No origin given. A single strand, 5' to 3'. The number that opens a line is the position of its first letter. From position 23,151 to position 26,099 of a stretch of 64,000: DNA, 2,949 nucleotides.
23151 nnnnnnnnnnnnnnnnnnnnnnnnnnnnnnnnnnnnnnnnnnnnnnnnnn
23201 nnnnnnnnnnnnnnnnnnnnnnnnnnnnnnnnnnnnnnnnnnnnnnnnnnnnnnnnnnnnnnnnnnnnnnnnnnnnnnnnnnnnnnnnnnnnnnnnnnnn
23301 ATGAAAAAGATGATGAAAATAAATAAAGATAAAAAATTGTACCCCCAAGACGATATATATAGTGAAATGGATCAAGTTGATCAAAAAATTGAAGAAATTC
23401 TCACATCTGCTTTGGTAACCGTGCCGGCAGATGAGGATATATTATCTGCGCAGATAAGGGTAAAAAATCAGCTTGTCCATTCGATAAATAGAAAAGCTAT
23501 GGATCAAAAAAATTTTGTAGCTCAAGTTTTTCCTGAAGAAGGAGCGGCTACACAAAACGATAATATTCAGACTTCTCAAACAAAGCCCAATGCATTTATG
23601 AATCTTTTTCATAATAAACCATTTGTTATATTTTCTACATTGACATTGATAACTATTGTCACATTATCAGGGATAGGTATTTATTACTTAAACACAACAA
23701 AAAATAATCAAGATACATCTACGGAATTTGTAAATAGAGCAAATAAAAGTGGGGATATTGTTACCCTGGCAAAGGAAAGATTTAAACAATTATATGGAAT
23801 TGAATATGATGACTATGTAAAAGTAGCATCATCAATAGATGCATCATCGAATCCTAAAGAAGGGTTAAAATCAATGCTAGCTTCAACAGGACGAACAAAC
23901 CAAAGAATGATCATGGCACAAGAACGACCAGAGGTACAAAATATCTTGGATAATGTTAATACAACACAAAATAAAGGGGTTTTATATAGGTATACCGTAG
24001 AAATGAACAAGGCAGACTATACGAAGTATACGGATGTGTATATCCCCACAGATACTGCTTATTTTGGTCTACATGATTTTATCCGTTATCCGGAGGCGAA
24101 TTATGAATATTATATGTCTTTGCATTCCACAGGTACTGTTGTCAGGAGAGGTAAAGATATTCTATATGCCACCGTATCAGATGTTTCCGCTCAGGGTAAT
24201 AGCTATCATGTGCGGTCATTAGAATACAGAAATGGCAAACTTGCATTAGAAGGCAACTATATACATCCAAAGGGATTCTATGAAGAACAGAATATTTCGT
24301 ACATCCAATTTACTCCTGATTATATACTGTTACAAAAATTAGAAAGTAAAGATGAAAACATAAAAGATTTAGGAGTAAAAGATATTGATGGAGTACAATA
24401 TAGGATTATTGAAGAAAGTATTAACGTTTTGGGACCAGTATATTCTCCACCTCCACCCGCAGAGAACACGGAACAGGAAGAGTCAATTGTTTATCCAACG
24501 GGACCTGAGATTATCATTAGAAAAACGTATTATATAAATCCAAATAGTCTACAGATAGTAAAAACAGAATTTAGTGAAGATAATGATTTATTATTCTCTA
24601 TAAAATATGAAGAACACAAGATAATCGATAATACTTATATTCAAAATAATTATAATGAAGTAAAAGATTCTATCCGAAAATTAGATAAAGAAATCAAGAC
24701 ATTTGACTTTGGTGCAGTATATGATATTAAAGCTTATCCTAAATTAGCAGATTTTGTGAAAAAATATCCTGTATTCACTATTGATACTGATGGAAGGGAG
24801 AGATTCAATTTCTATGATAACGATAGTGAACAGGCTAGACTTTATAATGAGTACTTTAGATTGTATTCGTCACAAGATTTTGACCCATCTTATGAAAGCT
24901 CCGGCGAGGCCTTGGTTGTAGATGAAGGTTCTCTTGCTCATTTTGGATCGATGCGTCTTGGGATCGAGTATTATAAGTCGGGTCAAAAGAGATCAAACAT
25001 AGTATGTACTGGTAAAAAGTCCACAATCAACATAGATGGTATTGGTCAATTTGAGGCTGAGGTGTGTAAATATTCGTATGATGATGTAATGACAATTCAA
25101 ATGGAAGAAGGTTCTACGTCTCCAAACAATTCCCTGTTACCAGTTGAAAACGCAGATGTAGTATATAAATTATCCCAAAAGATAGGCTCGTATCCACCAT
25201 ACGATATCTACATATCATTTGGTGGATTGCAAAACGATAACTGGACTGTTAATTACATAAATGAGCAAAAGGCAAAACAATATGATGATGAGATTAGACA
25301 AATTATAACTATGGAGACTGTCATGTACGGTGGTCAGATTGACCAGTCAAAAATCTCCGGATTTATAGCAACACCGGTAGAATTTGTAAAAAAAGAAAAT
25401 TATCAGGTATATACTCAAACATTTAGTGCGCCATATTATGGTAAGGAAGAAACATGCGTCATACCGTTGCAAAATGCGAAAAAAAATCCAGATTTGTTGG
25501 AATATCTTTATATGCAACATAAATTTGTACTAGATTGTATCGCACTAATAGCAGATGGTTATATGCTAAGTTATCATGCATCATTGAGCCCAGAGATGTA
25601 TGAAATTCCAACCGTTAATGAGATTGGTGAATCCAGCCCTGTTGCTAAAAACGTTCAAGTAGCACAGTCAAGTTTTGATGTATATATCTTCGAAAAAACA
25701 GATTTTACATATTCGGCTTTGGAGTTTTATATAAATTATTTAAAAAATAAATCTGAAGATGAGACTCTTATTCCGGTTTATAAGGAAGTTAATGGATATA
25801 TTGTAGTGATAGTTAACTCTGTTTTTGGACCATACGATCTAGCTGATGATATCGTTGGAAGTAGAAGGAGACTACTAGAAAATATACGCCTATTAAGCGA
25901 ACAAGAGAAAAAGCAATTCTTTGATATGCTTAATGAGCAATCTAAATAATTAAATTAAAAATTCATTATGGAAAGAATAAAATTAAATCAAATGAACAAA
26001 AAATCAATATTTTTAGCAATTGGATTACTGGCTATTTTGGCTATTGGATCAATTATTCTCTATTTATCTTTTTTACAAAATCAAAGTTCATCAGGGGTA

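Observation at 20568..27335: ECF sigma / anti-sigma module embedded among three large type-II membrane-anchored secreted proteins sharing a Cys-bracketed motif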

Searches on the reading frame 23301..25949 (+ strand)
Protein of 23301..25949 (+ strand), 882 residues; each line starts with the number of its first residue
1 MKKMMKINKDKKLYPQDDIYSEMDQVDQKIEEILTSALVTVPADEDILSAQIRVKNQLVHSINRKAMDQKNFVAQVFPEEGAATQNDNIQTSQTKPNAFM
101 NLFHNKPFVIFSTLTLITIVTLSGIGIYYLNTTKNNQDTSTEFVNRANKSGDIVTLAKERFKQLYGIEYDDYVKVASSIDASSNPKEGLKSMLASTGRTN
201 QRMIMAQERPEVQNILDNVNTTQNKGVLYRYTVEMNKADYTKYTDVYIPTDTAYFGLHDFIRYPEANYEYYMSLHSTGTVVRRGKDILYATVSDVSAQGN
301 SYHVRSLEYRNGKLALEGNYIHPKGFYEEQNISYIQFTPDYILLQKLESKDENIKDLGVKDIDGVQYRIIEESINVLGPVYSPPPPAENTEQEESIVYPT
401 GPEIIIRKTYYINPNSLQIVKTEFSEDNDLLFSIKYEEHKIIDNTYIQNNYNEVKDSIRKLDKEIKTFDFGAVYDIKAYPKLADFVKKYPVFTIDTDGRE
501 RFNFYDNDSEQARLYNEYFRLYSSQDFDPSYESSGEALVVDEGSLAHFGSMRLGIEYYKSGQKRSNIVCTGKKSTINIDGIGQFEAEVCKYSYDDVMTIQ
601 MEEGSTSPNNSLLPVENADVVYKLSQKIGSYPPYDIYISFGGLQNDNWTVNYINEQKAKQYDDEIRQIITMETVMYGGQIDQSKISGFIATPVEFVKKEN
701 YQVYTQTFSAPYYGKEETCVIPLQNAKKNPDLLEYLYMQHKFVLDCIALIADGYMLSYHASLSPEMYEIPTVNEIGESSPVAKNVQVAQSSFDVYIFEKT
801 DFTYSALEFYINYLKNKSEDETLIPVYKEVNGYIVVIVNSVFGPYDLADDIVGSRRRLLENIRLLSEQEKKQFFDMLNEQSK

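Call 8: search_protein_families(library=pfam, proteins=[window:23301-25949:+], max_evalue=1)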
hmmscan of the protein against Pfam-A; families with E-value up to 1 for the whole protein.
window:23301-25949:+ (882 aa): 1 family
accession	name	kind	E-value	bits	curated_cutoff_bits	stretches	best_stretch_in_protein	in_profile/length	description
PF22406.1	DdMyo7_FERM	-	0.11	13.5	27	1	6-100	2-93/111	DdMyo7 FERM domain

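Call 9: search_protein_families(library=ncbifam, proteins=[window:23301-25949:+], max_evalue=1)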
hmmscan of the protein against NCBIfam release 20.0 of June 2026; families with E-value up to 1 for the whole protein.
window:23301-25949:+ (882 aa): 1 family
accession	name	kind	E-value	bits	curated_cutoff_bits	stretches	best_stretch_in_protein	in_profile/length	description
NF002566.0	PRK02201.1-1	equivalog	0.14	11.1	342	1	71-130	283-342/380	membrane protein insertase YidC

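Call 14: find_homologous_proteins(query=window:23301-25949:+, max_evalue=0.001)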
Query window:23301-25949:+ (882 aa): 3 proteins with E <= 0.001 among 8000 candidates.
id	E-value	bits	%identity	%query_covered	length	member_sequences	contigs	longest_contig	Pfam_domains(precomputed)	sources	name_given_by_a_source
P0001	0.0e+0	1967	100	100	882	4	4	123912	-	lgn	-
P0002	0.0e+0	1350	71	99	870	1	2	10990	-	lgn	-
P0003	0.0e+0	1231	65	99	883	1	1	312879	-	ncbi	-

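Call 15: find_encoding_contigs(protein=P0003, flank=10000, max_places=3)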
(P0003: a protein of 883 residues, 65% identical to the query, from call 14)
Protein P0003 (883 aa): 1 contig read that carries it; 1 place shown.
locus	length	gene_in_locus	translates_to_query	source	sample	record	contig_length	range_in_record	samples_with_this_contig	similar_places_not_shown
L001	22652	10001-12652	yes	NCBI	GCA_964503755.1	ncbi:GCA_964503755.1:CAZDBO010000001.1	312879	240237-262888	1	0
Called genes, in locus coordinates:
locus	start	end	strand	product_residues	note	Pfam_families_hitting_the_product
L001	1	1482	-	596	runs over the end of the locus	PF07973:tRNA_SAD, PF00587:tRNA-synt_2b, PF03129:HGTP_anticodon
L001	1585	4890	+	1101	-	PF00873:ACR_tran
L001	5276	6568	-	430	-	PF12704:MacB_PCD, PF02687:FtsX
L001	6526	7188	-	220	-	PF02463:SMC_N (weak), PF00005:ABC_tran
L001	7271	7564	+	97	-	-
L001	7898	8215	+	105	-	-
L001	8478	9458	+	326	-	-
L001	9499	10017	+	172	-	PF04545:Sigma70_r4 (weak), PF08281:Sigma70_r4_2 (weak)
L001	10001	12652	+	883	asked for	-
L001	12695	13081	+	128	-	-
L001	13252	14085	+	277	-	-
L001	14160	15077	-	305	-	PF01063:Aminotran_4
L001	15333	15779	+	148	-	-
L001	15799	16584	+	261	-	-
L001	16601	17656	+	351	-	PF01757:Acyl_transf_3, PF10129:OpgC_C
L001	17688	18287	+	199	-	-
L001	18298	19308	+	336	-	-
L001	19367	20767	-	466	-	PF28494:GlyRS_ins_1 (weak), PF00587:tRNA-synt_2b, PF03129:HGTP_anticodon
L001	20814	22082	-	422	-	PF03952:Enolase_N, PF00113:Enolase_C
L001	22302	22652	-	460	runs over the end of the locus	PF01406:tRNA-synt_1e, PF09334:tRNA-synt_1g (weak), PF09190:DALR_2 (weak)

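Call 16: find_encoding_contigs(protein=P0002, flank=10000, max_places=3)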
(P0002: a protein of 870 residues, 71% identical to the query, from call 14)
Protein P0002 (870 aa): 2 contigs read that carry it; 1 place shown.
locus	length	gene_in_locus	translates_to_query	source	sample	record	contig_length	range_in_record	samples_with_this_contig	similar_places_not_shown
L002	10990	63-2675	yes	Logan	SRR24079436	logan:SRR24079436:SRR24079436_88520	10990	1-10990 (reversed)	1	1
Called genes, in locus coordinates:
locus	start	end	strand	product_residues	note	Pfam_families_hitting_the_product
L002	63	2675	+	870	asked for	-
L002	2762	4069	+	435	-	-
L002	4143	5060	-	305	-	PF01063:Aminotran_4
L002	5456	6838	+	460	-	-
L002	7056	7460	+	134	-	-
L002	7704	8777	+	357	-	PF01757:Acyl_transf_3, PF10129:OpgC_C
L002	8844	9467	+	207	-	-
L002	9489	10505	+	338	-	-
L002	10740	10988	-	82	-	?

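Call 20: find_homologous_proteins(query=L002:2762-4066:+, max_evalue=0.001)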
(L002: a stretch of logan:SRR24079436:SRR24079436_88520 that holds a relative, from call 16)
Query L002:2762-4066:+ (435 aa): 3 proteins with E <= 0.001 among 3490 candidates.
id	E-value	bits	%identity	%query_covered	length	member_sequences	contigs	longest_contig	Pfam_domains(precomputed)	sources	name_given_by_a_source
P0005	7.7e-281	949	100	100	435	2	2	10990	-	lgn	-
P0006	8.2e-173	593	72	85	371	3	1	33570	-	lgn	-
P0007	7.5e-116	406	64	64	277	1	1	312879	-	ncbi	-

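Call 25: find_related_loci(query=A1, collection=genome_contigs, flank=10000)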
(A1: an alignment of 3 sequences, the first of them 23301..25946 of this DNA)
Query A1 (882 aa) in genome_contigs; peptide patterns used: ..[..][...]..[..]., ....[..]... (x = any residue, [..] = any of these).
114 stretches matched a pattern; 1 encode a relative of the query (tblastn E <= 1e-3); 1 distinct loci.
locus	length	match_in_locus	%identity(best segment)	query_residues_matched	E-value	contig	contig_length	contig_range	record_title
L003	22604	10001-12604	65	13-878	0e+0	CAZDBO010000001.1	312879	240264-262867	MAG TPA_asm: uncultured Candidatus Saccharibacteria bacterium isolate binchicken_co30_8 genome assembly, contig: NODE_27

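Call 31: search_protein_representatives(alignment_id=A1)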
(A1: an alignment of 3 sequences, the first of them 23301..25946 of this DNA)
Query: 3 sequences, 878 profile positions. Proteins with E-value up to 0.001 (for the whole library): 2; up to 1e-10: 1; up to 1e-30: 1. The best 2 are listed.
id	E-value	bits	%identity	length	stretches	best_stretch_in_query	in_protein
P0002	0.0e+00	1799.3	-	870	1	1-875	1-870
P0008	6.2e-07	44.3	-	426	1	94-497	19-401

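Call 33: find_encoding_contigs(protein=P0008, flank=10000, max_places=4)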
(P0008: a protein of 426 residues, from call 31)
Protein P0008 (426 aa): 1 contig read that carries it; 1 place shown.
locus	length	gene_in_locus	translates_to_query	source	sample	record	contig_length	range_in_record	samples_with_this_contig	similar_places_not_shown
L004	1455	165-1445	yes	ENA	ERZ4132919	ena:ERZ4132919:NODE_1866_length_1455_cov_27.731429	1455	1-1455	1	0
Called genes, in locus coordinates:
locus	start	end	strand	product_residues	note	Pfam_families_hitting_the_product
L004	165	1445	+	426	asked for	-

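Call 59: predict_structure(alignment_id=A1)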
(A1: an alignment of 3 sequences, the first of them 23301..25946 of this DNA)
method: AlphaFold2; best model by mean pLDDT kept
length: 882 residues; sequences in the alignment: 3
mean_pLDDT: 29.7   pTM: 0.23
mean pLDDT of the five models: 29.7, 29.4, 27.9, 27.3, 26.8
residues with pLDDT >= 90: 0; 70-90: 0; 50-70: 32; < 50: 850
segments of 3 or more residues with pLDDT < 50: 1-568, 572-719, 729-794, 801-806, 812-826, 837-882
pLDDT, mean of each block of 10 residues (from residue 1): 25 29 31 28 29 26 25 24 21 20 18 19 21 20 23 32 33 28 25 21 20 23 24 28 22 26 35 31 37 34 35 30 28 21 23 38 38 31 27 26 34 35 29 26 29 36 29 32 36 23 24 22 21 21 20 32 43 39 42 29 23 30 40 36 25 27 29 22 23 22 21 38 53 43 44 28 24 21 21 47 48 42 44 49 27 38 42 38 30
secondary structure, 60 per line:
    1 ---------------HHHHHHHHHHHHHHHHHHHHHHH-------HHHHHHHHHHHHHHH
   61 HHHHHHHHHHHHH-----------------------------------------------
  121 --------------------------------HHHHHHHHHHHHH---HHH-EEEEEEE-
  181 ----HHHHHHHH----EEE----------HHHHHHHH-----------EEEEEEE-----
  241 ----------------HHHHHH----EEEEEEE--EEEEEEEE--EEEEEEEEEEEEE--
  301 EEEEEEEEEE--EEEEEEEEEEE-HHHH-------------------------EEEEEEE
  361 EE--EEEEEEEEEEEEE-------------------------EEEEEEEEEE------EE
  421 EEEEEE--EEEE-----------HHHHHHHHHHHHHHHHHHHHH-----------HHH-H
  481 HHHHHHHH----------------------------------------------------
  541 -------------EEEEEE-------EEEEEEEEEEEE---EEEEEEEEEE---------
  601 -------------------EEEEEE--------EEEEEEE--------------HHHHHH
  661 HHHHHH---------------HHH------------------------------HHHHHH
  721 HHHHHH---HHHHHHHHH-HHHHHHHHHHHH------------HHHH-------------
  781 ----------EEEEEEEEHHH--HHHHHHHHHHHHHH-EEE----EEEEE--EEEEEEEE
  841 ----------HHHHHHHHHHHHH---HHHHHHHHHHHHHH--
elements in order (helices of 4 or more, strands of 3 or more residues): H16-38 H46-73 H153-165 E173-179 H185-192 E197-199 H210-217 E229-235 H257-262 E267-273 E276-283 E286-298 E301-310 E313-323 H325-328 E354-362 E365-377 E403-412 E419-426 E429-432 H444-464 H480-488 E554-559 E567-578 E582-591 E620-625 E634-640 H655-666 H715-726 H730-738 H740-751 H764-767 E791-798 H804-817 E819-821 E826-830 E833-840 H851-863 H867-880

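Call 62: find_encoding_contigs(protein=P0006, flank=8000, max_places=3)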
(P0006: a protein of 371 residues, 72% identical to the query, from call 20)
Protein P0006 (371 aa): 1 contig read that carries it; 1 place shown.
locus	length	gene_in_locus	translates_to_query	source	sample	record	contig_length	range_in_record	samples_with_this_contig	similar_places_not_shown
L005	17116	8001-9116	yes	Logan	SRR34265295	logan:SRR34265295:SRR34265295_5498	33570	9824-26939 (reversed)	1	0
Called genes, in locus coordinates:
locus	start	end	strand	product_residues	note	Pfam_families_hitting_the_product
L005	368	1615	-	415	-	PF12704:MacB_PCD, PF02687:FtsX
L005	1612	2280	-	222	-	PF02463:SMC_N, PF00005:ABC_tran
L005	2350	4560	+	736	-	-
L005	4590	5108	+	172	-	PF04545:Sigma70_r4 (faint)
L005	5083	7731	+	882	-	-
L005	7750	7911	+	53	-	-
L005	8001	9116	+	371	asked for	-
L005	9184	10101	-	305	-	PF01063:Aminotran_4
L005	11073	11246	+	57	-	-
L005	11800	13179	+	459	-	-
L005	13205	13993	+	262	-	-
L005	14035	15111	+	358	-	PF01757:Acyl_transf_3, PF10129:OpgC_C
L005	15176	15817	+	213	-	-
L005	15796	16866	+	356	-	-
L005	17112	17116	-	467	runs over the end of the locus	PF28494:GlyRS_ins_1 (weak), PF00587:tRNA-synt_2b, PF03129:HGTP_anticodon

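Call 63: find_encoding_contigs(protein=P0001, flank=6000, max_places=6)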
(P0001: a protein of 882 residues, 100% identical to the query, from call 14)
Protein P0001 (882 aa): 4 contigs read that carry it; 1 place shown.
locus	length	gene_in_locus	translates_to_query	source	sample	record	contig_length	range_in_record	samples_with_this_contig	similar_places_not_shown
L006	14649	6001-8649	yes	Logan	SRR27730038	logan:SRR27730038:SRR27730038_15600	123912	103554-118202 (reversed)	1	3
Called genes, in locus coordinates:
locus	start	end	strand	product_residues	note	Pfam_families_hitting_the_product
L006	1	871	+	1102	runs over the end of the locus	PF00873:ACR_tran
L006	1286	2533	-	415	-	PF12704:MacB_PCD, PF02687:FtsX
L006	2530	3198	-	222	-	PF02463:SMC_N, PF00005:ABC_tran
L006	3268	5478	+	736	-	-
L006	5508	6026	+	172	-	PF04545:Sigma70_r4 (faint)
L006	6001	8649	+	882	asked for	-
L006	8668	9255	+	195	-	-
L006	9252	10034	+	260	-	-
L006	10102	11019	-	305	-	PF01063:Aminotran_4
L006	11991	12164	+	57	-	-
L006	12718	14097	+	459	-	-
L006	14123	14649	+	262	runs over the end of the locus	-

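Call 74: search_protein_families(library=pfam, proteins=[L005:11800-13179:+], max_evalue=0.001)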
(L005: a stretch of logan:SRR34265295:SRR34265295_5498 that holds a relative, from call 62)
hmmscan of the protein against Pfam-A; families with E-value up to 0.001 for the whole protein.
L005:11800-13179:+ (459 aa): 0 families

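Call 87: find_encoding_contigs(protein=P0013, flank=8000, max_places=3)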
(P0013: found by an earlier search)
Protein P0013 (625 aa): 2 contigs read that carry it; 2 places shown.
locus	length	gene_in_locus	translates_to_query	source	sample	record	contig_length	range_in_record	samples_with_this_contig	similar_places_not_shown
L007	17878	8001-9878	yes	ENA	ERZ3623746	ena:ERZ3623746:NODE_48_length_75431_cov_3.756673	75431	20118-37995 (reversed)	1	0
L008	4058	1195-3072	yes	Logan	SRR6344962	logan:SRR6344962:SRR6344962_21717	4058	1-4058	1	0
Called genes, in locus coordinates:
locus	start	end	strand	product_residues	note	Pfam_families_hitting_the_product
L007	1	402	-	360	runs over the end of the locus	PF01170:UPF0020, PF05175:MTS (weak)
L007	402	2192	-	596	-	PF07973:tRNA_SAD, PF00587:tRNA-synt_2b, PF03129:HGTP_anticodon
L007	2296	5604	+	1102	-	PF00873:ACR_tran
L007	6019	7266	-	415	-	PF12704:MacB_PCD, PF02687:FtsX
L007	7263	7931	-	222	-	PF02463:SMC_N, PF00005:ABC_tran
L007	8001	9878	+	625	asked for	-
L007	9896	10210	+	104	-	-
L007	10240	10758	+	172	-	PF04545:Sigma70_r4 (faint)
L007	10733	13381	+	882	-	-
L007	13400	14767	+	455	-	-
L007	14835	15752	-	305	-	PF01063:Aminotran_4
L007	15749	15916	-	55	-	-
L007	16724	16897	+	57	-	-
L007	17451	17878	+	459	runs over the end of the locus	-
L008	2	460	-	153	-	?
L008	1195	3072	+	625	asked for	-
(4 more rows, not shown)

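Call 88: find_encoding_contigs(protein=P0010, flank=8000, max_places=3)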
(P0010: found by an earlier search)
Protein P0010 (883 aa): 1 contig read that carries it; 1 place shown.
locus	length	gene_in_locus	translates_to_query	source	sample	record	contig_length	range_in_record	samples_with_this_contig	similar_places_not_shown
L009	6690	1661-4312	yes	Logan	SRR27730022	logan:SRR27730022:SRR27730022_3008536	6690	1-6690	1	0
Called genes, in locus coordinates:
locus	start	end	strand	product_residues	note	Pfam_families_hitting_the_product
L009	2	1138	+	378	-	?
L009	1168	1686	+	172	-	PF04545:Sigma70_r4 (faint)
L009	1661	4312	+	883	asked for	-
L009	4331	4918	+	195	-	-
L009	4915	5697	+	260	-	-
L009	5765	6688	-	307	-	?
